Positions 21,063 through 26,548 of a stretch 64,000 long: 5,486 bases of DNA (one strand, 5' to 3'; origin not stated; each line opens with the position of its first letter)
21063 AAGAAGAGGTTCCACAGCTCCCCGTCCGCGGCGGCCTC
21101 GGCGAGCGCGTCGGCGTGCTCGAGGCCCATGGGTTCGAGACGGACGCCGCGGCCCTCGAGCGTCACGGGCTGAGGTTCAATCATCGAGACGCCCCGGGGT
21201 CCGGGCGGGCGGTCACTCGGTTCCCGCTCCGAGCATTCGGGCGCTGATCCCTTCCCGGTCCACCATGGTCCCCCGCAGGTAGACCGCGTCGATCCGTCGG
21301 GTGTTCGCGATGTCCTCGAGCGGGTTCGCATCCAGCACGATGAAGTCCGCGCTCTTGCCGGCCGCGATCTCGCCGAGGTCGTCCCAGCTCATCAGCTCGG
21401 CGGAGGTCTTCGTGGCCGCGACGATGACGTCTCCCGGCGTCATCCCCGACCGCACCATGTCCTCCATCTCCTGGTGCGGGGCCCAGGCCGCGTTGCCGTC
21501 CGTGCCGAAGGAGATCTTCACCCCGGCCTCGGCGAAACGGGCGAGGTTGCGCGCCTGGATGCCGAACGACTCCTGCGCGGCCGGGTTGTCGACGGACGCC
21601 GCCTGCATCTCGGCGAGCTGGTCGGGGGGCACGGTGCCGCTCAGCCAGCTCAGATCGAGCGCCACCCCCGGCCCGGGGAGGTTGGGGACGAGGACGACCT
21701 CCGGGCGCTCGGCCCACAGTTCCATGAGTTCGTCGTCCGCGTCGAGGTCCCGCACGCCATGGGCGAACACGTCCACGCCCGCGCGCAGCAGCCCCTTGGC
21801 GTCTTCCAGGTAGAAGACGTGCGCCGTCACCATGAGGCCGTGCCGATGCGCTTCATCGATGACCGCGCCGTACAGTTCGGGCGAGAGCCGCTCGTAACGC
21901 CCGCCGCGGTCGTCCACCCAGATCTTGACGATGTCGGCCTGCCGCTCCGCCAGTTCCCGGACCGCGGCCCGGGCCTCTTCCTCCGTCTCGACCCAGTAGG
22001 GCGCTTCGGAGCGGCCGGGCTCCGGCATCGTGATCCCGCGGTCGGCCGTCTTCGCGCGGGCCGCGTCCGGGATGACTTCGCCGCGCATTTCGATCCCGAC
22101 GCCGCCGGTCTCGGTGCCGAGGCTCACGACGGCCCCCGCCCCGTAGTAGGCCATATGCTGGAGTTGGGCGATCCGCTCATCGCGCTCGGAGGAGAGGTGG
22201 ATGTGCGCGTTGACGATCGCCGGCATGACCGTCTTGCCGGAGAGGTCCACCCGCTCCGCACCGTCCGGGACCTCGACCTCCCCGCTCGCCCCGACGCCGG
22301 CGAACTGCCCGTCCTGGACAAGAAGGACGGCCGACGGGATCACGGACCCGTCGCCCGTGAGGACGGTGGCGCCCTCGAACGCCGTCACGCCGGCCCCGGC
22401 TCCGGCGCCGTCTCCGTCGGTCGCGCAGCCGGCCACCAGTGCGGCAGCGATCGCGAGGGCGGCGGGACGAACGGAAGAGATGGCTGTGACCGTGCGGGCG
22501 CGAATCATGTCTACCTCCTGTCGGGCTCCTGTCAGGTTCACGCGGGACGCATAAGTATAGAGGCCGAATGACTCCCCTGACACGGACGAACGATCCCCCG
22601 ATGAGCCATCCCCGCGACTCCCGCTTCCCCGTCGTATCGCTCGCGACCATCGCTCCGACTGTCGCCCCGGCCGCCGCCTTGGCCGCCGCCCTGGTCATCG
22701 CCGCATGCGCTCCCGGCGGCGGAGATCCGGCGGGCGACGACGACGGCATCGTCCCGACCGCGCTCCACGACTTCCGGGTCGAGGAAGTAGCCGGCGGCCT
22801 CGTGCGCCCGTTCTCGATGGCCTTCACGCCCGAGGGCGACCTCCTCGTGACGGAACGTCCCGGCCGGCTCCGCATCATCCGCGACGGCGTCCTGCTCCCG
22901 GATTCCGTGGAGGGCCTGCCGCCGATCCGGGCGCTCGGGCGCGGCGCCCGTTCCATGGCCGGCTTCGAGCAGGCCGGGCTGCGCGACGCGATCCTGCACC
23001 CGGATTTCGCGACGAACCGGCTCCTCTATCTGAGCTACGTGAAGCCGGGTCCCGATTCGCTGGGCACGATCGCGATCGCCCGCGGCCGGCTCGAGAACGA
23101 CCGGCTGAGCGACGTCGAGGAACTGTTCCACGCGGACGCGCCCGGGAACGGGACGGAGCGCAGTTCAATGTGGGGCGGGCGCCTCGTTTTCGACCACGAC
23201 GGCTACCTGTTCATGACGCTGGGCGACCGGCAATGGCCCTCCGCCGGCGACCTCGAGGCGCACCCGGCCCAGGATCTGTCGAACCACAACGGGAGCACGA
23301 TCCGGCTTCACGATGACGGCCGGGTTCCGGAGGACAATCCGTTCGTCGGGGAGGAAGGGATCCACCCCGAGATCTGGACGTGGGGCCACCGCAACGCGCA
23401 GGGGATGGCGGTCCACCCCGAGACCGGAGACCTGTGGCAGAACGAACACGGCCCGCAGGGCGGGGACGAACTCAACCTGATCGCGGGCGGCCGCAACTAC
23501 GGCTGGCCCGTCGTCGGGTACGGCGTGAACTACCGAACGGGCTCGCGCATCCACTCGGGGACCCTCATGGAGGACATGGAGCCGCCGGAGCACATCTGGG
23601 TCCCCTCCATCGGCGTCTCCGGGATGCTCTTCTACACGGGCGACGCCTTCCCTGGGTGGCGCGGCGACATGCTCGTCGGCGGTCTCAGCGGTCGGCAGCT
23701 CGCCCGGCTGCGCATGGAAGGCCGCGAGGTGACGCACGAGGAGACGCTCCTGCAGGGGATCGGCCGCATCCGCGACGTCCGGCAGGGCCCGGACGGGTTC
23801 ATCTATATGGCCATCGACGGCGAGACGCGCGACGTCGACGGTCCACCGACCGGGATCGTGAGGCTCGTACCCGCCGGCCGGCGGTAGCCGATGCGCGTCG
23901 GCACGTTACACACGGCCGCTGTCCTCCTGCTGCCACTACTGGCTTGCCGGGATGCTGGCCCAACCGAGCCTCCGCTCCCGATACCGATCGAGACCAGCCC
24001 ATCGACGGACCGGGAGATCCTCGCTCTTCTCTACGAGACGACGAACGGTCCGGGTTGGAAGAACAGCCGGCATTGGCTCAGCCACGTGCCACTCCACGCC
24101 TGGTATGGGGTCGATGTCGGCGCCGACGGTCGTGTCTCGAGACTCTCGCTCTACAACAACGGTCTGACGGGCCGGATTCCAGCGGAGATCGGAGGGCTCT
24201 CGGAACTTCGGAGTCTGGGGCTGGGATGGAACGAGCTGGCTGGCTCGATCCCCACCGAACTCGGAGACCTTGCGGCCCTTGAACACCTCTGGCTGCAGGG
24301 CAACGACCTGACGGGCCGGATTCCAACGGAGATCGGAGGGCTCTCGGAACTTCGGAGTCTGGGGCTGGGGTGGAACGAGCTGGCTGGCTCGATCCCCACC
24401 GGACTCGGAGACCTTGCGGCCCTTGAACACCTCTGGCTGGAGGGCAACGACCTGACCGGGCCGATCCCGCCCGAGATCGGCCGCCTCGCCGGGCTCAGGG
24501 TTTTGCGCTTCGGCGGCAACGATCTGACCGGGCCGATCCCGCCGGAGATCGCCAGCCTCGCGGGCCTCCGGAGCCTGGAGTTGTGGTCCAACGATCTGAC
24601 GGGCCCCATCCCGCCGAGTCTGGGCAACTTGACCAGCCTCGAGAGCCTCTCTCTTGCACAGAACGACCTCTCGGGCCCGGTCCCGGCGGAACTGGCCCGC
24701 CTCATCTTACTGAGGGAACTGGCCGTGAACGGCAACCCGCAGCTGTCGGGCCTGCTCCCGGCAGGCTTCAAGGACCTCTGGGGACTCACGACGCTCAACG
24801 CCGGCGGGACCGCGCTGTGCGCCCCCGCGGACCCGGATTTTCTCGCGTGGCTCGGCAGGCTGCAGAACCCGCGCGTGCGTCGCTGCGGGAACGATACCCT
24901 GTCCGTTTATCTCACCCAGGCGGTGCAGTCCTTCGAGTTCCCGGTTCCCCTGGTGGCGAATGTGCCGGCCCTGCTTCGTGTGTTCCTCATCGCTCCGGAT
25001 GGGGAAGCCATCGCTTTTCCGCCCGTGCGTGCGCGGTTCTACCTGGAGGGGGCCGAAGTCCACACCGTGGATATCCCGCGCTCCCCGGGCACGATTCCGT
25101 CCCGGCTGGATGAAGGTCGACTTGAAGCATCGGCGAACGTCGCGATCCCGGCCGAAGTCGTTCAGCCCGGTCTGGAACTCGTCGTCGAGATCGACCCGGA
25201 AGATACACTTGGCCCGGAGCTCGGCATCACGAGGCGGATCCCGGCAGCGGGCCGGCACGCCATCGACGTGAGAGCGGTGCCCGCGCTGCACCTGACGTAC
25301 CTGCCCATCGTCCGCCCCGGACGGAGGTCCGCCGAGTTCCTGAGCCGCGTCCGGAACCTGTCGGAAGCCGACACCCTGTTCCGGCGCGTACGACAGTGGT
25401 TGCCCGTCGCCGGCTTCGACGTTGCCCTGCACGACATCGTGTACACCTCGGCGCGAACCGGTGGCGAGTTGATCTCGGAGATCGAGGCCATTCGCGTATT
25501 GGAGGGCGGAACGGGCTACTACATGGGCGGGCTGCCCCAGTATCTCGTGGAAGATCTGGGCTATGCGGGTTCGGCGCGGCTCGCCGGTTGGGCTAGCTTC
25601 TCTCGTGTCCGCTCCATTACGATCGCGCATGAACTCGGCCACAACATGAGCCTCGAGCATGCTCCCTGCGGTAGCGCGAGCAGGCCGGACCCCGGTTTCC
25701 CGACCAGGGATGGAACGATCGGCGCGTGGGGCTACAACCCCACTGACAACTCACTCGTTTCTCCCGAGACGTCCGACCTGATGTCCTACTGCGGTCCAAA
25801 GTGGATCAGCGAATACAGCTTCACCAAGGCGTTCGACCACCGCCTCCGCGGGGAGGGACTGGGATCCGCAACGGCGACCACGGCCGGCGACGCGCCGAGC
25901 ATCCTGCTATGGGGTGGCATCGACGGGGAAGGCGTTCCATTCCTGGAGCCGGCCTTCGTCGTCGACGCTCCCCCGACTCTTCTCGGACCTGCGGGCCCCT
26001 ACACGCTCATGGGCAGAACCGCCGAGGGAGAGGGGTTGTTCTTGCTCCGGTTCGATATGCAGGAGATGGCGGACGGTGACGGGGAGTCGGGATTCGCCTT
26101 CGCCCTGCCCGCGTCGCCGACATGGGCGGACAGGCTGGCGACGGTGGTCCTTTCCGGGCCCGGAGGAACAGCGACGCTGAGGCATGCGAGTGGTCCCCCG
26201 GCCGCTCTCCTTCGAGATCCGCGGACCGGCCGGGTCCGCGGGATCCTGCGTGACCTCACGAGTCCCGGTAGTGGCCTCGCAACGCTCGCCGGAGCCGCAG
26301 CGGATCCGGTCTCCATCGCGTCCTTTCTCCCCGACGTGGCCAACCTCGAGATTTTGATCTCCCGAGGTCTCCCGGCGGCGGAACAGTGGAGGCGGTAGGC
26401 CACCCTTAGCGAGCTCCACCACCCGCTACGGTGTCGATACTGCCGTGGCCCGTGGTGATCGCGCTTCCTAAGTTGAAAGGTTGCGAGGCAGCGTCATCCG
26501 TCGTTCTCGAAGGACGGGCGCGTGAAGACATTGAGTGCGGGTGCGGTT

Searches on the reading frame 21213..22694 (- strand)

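Call 67: search_protein_families(library=pfam, proteins=[window:21213-22694:-], max_evalue=0.0001)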
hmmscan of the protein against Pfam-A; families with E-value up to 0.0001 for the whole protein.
window:21213-22694:- (493 aa): 2 families
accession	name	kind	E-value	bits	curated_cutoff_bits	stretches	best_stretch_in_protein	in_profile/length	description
PF01979.26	Amidohydro_1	-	8.3e-25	88.2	25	1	155-478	1-345/345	Amidohydrolase family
PF07969.17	Amidohydro_3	-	7.1e-13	49.3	29.7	1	363-475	343-468/472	Amidohydrolase family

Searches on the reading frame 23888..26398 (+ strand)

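Call 67: search_protein_families(library=pfam, proteins=[window:23888-26398:+], max_evalue=0.0001)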
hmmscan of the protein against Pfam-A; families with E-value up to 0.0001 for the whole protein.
window:23888-26398:+ (836 aa): 4 families
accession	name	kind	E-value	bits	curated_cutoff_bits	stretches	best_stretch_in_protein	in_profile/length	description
PF00560.39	LRR_1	-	3e-25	83.3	20.6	0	179-200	2-23/23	Leucine Rich Repeat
PF23598.1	LRR_14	-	8.8e-23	81.1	40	2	99-207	41-145/353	Leucine-rich repeat region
PF12799.13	LRR_4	-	4e-16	59.1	27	0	227-262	3-40/44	Leucine Rich repeats (2 copies)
PF13855.12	LRR_8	-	4.1e-16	58.9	27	1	226-284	2-60/61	Leucine rich repeat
